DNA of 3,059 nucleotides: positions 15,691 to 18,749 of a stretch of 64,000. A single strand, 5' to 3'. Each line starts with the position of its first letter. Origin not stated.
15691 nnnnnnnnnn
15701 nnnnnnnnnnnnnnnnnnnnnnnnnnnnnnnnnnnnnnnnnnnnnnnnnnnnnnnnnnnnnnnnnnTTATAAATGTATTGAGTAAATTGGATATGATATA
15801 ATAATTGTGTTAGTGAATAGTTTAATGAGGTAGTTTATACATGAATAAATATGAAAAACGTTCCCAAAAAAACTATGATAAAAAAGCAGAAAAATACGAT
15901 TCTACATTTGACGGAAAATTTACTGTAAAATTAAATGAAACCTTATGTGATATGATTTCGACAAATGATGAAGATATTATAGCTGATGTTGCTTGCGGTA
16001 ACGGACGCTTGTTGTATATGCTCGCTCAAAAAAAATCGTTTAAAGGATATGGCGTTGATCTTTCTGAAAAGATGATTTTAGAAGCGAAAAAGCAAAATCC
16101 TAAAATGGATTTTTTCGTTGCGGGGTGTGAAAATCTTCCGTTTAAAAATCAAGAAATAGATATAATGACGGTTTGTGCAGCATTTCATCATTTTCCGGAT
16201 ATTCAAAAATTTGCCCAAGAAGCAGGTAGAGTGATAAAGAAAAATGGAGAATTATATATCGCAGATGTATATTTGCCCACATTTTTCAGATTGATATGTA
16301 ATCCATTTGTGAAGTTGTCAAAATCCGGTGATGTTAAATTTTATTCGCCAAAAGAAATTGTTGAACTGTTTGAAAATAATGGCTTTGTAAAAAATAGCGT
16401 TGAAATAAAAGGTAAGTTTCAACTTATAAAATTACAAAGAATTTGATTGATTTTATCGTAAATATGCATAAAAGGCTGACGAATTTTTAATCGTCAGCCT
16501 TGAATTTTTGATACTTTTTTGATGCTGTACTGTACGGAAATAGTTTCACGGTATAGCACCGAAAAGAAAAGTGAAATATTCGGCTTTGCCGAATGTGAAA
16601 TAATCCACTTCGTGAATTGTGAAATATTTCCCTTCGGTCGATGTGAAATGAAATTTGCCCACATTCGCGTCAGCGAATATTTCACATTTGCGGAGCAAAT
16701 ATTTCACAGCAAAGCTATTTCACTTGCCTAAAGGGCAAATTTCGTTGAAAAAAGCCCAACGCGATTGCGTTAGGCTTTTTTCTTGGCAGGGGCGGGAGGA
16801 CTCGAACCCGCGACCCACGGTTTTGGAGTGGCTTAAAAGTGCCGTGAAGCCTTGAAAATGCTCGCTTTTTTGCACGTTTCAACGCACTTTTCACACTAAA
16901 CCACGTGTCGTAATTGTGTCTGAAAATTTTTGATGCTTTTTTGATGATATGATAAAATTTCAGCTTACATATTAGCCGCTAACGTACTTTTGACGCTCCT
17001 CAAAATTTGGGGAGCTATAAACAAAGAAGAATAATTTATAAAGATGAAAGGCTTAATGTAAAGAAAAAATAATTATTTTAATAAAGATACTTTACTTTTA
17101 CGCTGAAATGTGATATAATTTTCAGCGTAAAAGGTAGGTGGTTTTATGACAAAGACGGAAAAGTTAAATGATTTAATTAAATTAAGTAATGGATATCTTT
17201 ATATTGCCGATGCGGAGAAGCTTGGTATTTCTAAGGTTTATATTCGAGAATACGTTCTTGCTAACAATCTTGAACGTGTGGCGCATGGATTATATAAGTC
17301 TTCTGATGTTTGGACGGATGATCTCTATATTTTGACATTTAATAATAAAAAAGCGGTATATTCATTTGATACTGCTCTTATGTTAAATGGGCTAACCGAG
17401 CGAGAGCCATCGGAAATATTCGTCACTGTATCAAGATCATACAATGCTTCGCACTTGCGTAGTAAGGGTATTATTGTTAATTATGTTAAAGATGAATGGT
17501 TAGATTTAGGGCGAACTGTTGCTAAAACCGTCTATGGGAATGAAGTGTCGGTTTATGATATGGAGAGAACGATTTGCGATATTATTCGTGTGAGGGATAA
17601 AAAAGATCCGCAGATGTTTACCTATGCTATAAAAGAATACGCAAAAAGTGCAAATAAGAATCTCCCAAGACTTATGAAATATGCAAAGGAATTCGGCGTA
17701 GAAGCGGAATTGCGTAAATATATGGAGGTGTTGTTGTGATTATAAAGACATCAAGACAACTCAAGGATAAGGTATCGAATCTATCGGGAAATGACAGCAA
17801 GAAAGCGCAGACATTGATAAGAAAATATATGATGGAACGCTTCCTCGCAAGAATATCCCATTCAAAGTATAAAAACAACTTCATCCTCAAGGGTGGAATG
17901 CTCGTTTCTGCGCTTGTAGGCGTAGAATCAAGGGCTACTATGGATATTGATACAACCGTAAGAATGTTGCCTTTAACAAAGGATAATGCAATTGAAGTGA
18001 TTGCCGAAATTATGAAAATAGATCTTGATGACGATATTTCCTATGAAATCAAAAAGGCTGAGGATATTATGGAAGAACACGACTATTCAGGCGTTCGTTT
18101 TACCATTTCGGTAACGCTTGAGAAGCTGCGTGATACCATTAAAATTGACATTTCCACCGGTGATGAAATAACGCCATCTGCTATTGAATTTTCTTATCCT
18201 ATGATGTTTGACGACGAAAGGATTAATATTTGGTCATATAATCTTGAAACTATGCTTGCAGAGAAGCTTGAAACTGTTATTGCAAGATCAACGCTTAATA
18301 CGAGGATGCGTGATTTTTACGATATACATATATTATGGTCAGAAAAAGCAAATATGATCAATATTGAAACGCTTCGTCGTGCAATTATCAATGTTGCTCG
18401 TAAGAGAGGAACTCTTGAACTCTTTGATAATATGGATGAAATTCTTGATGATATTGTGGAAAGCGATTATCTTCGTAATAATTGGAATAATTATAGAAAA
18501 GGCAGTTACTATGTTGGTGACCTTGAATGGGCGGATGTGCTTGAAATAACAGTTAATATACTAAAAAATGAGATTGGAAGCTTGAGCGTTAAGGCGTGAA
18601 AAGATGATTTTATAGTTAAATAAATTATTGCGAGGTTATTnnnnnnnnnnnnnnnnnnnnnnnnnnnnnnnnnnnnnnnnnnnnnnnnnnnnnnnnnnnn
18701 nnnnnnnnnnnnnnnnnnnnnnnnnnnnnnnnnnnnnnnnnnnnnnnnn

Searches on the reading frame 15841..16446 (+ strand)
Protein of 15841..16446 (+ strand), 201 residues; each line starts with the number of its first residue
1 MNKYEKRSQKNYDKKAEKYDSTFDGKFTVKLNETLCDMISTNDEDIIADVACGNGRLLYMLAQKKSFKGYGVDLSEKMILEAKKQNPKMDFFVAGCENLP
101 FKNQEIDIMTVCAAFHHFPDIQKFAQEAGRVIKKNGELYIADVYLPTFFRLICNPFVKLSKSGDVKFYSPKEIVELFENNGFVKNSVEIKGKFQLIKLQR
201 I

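Call 6: search_protein_families(library=pfam, proteins=[window:15841-16446:+], max_evalue=0.01)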
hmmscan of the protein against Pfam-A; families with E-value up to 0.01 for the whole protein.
window:15841-16446:+ (201 aa): 11 families
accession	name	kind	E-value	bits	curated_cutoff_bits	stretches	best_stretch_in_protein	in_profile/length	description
PF08241.18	Methyltransf_11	-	5.3e-20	72.3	21.2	1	49-140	2-95/95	Methyltransferase domain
PF13649.12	Methyltransf_25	-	1.3e-19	71.1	27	1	47-136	1-97/97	Methyltransferase domain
PF13847.12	Methyltransf_31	-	4.3e-16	59.3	27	1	45-180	5-144/145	Methyltransferase domain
PF01209.24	Ubie_methyltran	-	5.4e-13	49.3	20.1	1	32-148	36-159/233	ubiE/COQ5 methyltransferase family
PF13489.12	Methyltransf_23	-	5.2e-11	43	27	1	48-183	27-160/164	Methyltransferase domain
PF08242.18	Methyltransf_12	-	1e-10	42.6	30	1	49-138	2-98/98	Methyltransferase domain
PF05148.21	Methyltransf_8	-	2.2e-07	31.4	27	1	37-144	66-160/219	Hypothetical methyltransferase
PF07757.19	AdoMet_MTase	-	2e-05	25.2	27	1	36-79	54-96/115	Predicted AdoMet-dependent methyltransferase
PF07021.18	MetW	-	2.1e-05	24.7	21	1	47-82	17-52/193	Methionine biosynthesis protein MetW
PF13679.12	Methyltransf_32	-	0.0009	19.7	27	1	35-102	16-88/143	Methyltransferase domain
PF05175.20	MTS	-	0.003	17.7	23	1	35-140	23-138/170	Methyltransferase small domain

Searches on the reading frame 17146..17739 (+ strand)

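Call 6: search_protein_families(library=pfam, proteins=[window:17146-17739:+], max_evalue=0.01)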
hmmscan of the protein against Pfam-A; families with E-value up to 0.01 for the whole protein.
window:17146-17739:+ (197 aa): 2 families
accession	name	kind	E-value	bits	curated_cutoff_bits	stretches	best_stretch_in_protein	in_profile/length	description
PF13338.12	AbiEi_4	-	3.7e-06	27.4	25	1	5-50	1-46/49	Transcriptional regulator, AbiEi antitoxin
PF17194.10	AbiEi_3_N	-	0.0019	18.6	26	0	6-84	4-88/93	Transcriptional regulator, AbiEi antitoxin N-terminal domain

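Call 7: search_protein_families(library=padloc, proteins=[window:17146-17739:+], max_evalue=0.01)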
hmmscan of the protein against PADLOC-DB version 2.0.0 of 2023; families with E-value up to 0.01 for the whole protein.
window:17146-17739:+ (197 aa): 24 families
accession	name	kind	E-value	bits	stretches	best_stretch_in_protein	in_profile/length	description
PDLC02225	AbiEi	-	1.6e-65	218.6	1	1-196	4-194/198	AbiEi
PDLC02265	AbiEi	-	4.4e-30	102.9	1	2-196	2-197/198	AbiEi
PDLC02248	AbiEi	-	7.2e-28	95.6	1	1-196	1-197/198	AbiEi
PDLC02275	AbiEi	-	1.3e-24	85.2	1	10-196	5-183/184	AbiEi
PDLC02283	AbiEi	-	6.9e-24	82.7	1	2-196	5-200/201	AbiEi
PDLC02245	AbiEi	-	3.5e-21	73.8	1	19-197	14-194/194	AbiEi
PDLC02249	AbiEi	-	7.8e-20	69.4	1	3-185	4-178/184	AbiEi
PDLC02263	AbiEi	-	2.4e-19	68.1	1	6-196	52-244/244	AbiEi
PDLC02239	AbiEi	-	1.3e-18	65.4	1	21-196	15-193/195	AbiEi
PDLC02262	AbiEi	-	1.3e-17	62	1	27-197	35-206/206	AbiEi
PDLC02228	AbiEi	-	1.6e-17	61.5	1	4-164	27-176/216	AbiEi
PDLC02238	AbiEi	-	4.2e-17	60.5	1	29-191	14-173/180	AbiEi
PDLC02254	AbiEi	-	7.6e-15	53.1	1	7-186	9-187/197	AbiEi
PDLC02260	AbiEi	-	8.1e-14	49.6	1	4-113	4-114/131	AbiEi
PDLC02253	AbiEi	-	4.3e-12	44.1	1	1-101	1-101/112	AbiEi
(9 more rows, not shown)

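Call 8: search_protein_families(library=ncbifam, proteins=[window:17146-17739:+], max_evalue=0.01)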
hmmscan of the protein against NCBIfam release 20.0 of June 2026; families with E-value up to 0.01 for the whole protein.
window:17146-17739:+ (197 aa): 0 families

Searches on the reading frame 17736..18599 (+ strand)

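Call 6: search_protein_families(library=pfam, proteins=[window:17736-18599:+], max_evalue=0.01)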
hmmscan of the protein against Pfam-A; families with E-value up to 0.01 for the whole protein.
window:17736-18599:+ (287 aa): 1 family
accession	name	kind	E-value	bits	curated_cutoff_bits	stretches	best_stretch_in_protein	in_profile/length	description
PF08843.17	AbiEii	-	3e-41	142.4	22.5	1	35-267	1-234/238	Nucleotidyl transferase AbiEii toxin, Type IV TA system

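Call 7: search_protein_families(library=padloc, proteins=[window:17736-18599:+], max_evalue=0.01)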
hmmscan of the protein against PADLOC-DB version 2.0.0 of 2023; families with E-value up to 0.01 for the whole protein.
window:17736-18599:+ (287 aa): 22 families
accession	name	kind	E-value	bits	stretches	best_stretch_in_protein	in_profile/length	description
PDLC02288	AbiEii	-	1.4e-96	320.9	1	3-277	7-272/294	AbiEii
PDLC02312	AbiEii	-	1.3e-43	147.2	1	9-228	12-231/299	AbiEii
PDLC02326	AbiEii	-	1.1e-41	139.9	1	5-134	3-130/133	AbiEii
PDLC02320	AbiEii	-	1.1e-35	120.8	1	138-276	1-139/147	AbiEii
PDLC02291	AbiEii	-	2e-35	120.6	1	6-233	16-229/310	AbiEii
PDLC02319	AbiEii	-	2.8e-29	100.5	1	35-276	5-232/241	AbiEii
PDLC02310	AbiEii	-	1.7e-19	68.3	1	19-240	15-226/265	AbiEii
PDLC02304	AbiEii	-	2.1e-19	68.5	1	10-225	4-210/260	AbiEii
PDLC02314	AbiEii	-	2.9e-18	64.2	1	8-232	12-231/290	AbiEii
PDLC02329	AbiEii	-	2.4e-13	48.1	1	19-233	26-238/294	AbiEii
PDLC02306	AbiEii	-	4.1e-11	41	1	30-226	21-231/280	AbiEii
PDLC02300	AbiEii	-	3.1e-10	38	1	23-257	15-235/259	AbiEii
PDLC02301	AbiEii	-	3.3e-10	38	1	18-225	33-243/291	AbiEii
PDLC02308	AbiEii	-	4.7e-10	37.6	1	32-258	14-242/279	AbiEii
PDLC02292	AbiEii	-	2.5e-09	35.4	1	20-245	20-255/283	AbiEii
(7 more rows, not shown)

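Call 8: search_protein_families(library=ncbifam, proteins=[window:17736-18599:+], max_evalue=0.01)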
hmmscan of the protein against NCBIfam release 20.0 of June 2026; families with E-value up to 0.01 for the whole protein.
window:17736-18599:+ (287 aa): 0 families
